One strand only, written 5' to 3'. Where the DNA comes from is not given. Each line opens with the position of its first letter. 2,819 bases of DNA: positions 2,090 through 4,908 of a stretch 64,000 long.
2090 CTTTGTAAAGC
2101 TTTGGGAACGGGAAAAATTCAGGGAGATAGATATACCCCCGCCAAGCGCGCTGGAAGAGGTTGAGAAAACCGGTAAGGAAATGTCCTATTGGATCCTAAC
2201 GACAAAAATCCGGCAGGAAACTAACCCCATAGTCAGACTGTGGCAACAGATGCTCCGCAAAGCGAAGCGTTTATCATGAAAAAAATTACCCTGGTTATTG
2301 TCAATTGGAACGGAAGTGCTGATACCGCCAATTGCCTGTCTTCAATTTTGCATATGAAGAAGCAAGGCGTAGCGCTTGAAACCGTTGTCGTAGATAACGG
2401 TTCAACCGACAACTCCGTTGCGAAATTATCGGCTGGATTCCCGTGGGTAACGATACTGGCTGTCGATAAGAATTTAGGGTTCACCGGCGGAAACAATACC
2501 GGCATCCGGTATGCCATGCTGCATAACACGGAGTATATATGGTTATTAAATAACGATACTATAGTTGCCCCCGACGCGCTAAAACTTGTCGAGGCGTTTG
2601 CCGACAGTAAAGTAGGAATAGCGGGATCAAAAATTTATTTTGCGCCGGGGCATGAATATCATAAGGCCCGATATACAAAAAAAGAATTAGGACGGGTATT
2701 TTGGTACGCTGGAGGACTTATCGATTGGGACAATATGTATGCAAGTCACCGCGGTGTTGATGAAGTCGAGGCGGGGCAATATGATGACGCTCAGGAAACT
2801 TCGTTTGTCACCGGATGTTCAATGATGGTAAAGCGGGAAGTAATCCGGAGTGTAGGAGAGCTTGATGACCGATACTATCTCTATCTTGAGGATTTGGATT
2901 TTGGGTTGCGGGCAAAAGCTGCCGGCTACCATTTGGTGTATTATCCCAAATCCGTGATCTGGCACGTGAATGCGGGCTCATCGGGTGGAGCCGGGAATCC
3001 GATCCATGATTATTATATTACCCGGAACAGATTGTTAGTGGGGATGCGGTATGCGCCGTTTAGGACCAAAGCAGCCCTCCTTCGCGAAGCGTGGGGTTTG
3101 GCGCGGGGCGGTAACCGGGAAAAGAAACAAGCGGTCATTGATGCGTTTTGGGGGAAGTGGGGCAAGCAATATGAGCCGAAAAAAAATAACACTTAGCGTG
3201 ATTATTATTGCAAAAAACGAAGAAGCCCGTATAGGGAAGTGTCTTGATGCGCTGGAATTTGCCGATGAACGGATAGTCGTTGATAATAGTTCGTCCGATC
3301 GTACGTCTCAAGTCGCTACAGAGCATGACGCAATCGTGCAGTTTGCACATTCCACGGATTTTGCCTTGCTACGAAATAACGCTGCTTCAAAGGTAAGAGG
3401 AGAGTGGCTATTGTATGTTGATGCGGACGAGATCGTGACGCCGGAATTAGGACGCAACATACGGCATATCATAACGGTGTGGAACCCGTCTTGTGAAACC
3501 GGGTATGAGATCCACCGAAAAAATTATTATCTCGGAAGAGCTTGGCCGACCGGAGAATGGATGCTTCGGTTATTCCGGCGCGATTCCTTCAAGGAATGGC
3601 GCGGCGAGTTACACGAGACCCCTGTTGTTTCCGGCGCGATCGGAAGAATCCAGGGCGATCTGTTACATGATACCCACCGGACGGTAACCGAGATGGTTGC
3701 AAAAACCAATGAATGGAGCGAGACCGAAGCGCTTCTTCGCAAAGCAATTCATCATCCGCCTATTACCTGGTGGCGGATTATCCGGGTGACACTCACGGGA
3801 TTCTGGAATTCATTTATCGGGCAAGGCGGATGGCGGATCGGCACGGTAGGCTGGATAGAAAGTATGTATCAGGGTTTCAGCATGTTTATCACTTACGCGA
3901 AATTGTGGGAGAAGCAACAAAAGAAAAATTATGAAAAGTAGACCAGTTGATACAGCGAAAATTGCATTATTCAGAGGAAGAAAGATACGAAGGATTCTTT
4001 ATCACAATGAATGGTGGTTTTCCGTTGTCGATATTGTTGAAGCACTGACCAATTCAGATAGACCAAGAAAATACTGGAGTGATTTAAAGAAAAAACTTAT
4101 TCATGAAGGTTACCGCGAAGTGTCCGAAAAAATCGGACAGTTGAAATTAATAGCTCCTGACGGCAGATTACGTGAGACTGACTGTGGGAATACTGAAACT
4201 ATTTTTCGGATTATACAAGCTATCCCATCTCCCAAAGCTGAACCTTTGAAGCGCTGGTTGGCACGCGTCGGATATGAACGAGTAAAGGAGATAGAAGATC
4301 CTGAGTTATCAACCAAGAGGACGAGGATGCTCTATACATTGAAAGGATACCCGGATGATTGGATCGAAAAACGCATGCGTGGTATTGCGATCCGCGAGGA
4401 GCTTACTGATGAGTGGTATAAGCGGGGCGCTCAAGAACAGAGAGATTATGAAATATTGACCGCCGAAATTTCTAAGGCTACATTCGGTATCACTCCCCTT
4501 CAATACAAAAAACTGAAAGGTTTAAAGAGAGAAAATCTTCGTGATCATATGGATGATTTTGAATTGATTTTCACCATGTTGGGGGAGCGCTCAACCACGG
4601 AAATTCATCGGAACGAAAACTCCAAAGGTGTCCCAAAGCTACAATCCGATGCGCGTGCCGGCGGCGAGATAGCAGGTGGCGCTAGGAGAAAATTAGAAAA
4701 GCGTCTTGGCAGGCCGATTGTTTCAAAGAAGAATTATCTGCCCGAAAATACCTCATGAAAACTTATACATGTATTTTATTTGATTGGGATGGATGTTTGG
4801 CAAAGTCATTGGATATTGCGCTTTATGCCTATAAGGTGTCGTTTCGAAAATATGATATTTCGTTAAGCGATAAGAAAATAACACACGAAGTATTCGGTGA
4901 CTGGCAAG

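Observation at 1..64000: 64-kb glycosylation supercluster with ~18 GT-C-type membrane enzymes in at least 5 paralogous families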

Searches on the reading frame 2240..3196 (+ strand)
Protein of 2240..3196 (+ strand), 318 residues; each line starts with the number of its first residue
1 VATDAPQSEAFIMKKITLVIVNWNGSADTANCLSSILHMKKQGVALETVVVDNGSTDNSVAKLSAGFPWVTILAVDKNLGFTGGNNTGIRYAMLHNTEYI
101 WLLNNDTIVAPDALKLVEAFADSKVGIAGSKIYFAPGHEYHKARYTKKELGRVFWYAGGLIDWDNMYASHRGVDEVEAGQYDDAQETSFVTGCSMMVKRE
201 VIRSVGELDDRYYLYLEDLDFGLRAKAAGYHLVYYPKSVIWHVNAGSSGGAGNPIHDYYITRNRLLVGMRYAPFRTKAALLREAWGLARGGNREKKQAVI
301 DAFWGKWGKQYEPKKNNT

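Call 5: search_protein_families(library=pfam, proteins=[window:2240-3196:+], max_evalue=0.01)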
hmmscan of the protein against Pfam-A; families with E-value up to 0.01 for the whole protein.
window:2240-3196:+ (318 aa): 4 families
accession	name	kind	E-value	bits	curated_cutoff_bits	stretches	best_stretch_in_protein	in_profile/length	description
PF13641.12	Glyco_tranf_2_3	-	8.8e-17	62.3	27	1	16-245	3-214/230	Glycosyltransferase like family 2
PF00535.33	Glycos_transf_2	-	2.5e-16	60.5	23.3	1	18-204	2-166/168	Glycosyl transferase family 2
PF13632.12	Glyco_trans_2_3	-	6.4e-10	39.6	27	1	185-269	67-143/198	Glycosyl transferase family group 2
PF13506.12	Glyco_transf_21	-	0.0045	16.9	21.7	0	98-239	32-151/174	Glycosyl transferase family 21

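Call 17: search_protein_families(library=ncbifam, proteins=[window:2240-3196:+], max_evalue=0.01)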
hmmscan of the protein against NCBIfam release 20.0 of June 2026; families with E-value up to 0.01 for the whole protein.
window:2240-3196:+ (318 aa): 11 families
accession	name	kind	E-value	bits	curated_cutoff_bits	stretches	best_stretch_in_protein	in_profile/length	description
TIGR01556.1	rhamnosyltran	subfamily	2.3e-16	59.8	200.55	2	182-269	140-237/281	rhamnosyltransferase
TIGR03965.1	mycofact_glyco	equivalog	2.3e-14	53.1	280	2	13-134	73-193/467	mycofactocin biosynthesis glycosyltransferase MftF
NF041875.1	EPS_EpsD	equivalog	3.1e-10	40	370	2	166-243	133-207/325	exopolysaccharide biosynthesis glycosyltransferase EpsD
TIGR03937.1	PgaC_IcaA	equivalog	8.8e-10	38.1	422.3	1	12-122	43-152/407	poly-beta-1,6-N-acetyl-D-glucosamine synthase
NF007482.0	PRK10073.1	equivalog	1.3e-07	31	423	1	14-114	6-103/334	glycosyltransferase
TIGR03111.1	glyc2_xrt_Gpos1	hypoth_equivalog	2.1e-05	23.5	363.95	1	14-120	49-156/439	TIGR03111 family XrtG-associated glycosyltransferase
NF050113.1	gal_furan_GlfT1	equivalog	3.1e-05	23.4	330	1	19-109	4-92/290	galactofuranosyltransferase GlfT1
TIGR04283.1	glyco_like_mftF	equivalog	7e-05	22.5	182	1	17-126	2-102/221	TIGR04283 family arsenosugar biosynthesis glycosyltransferase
NF038302.1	EPS_HpsE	equivalog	0.00081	18.4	300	1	15-132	2-124/307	hormogonium polysaccharide biosynthesis glycosyltransferase HpsE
NF038299.1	EPS_HpsN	equivalog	0.00092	18.3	425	1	185-249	160-227/317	hormogonium polysaccharide biosynthesis glycosyltransferase HpsN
TIGR04009.1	wcaE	equivalog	0.006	15.9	369.2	1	14-124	4-110/248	colanic acid biosynthesis glycosyltransferase WcaE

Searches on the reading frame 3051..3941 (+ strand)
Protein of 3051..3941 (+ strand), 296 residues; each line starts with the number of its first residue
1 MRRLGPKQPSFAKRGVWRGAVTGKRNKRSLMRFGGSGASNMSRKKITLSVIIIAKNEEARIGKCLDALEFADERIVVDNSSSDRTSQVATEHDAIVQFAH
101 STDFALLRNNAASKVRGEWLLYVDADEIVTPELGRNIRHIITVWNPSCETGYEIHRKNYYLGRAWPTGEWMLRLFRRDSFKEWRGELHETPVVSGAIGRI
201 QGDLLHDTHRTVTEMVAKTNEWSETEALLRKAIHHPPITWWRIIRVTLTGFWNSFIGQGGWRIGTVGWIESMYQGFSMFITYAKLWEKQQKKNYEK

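Call 5: search_protein_families(library=pfam, proteins=[window:3051-3941:+], max_evalue=0.01)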
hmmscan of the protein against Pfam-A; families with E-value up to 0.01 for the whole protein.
window:3051-3941:+ (296 aa): 2 families
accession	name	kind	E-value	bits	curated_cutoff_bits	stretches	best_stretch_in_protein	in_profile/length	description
PF00535.33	Glycos_transf_2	-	8.5e-15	55.5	23.3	1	49-132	1-94/168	Glycosyl transferase family 2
PF13704.12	Glyco_tranf_2_4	-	2.5e-07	31.6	27.5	1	55-138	1-95/98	Glycosyl transferase family 2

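Call 17: search_protein_families(library=ncbifam, proteins=[window:3051-3941:+], max_evalue=0.01)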
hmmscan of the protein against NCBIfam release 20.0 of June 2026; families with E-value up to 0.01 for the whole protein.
window:3051-3941:+ (296 aa): 10 families
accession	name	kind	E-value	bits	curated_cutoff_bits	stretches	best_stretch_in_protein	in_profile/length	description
TIGR04195.1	S_glycosyl_SunS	equivalog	8.3e-10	38.1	350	1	47-192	58-203/421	SunS family peptide S-glycosyltransferase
TIGR04283.1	glyco_like_mftF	equivalog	1.6e-09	37.7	182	1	48-141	1-97/221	TIGR04283 family arsenosugar biosynthesis glycosyltransferase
TIGR03965.1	mycofact_glyco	equivalog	1.1e-05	24.5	280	1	45-130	73-168/467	mycofactocin biosynthesis glycosyltransferase MftF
NF010496.0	PRK13915.1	equivalog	1.7e-05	24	262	1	43-98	28-90/307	glucosyl-3-phosphoglycerate synthase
NF007482.0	PRK10073.1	equivalog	8.5e-05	21.7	423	1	42-136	2-105/334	glycosyltransferase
NF038302.1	EPS_HpsE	equivalog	0.00062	18.8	300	1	47-130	2-100/307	hormogonium polysaccharide biosynthesis glycosyltransferase HpsE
TIGR04182.1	glyco_TIGR04182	equivalog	0.00069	19.1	325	1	49-132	3-88/293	S-layer glycoprotein N-glycosyltransferase AglJ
NF047683.1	TeichurnBiosyTuaG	equivalog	0.0015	18.2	400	1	41-155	1-126/252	teichuronic acid biosynthesis protein TuaG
NF041865.1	EpsU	equivalog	0.0015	17.6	700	1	40-139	33-145/394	exopolysaccharide biosynthesis GT2 family glycosyltransferase EpsU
NF045692.1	OglycostaseCruG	equivalog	0.0069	15.4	600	0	47-94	42-96/386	2'-O-glycosyltransferase CruG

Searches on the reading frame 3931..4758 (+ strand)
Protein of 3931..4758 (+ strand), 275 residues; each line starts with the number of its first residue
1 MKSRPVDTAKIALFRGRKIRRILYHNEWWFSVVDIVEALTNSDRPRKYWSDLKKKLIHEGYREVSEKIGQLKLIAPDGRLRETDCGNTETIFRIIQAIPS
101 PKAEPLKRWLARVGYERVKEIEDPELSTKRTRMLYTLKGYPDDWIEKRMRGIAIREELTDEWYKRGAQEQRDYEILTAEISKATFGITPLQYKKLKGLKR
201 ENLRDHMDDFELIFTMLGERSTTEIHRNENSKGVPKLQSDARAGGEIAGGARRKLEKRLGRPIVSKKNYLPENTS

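Call 5: search_protein_families(library=pfam, proteins=[window:3931-4758:+], max_evalue=0.01)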
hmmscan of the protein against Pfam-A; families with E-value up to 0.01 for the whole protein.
window:3931-4758:+ (275 aa): 1 family
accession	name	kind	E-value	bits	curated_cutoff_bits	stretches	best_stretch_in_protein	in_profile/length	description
PF02498.22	Bro-N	-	2.7e-10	41.2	25.6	1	18-111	1-91/96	BRO family, N-terminal domain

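Call 17: search_protein_families(library=ncbifam, proteins=[window:3931-4758:+], max_evalue=0.01)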
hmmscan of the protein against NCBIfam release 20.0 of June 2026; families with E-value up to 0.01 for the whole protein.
window:3931-4758:+ (275 aa): 0 families
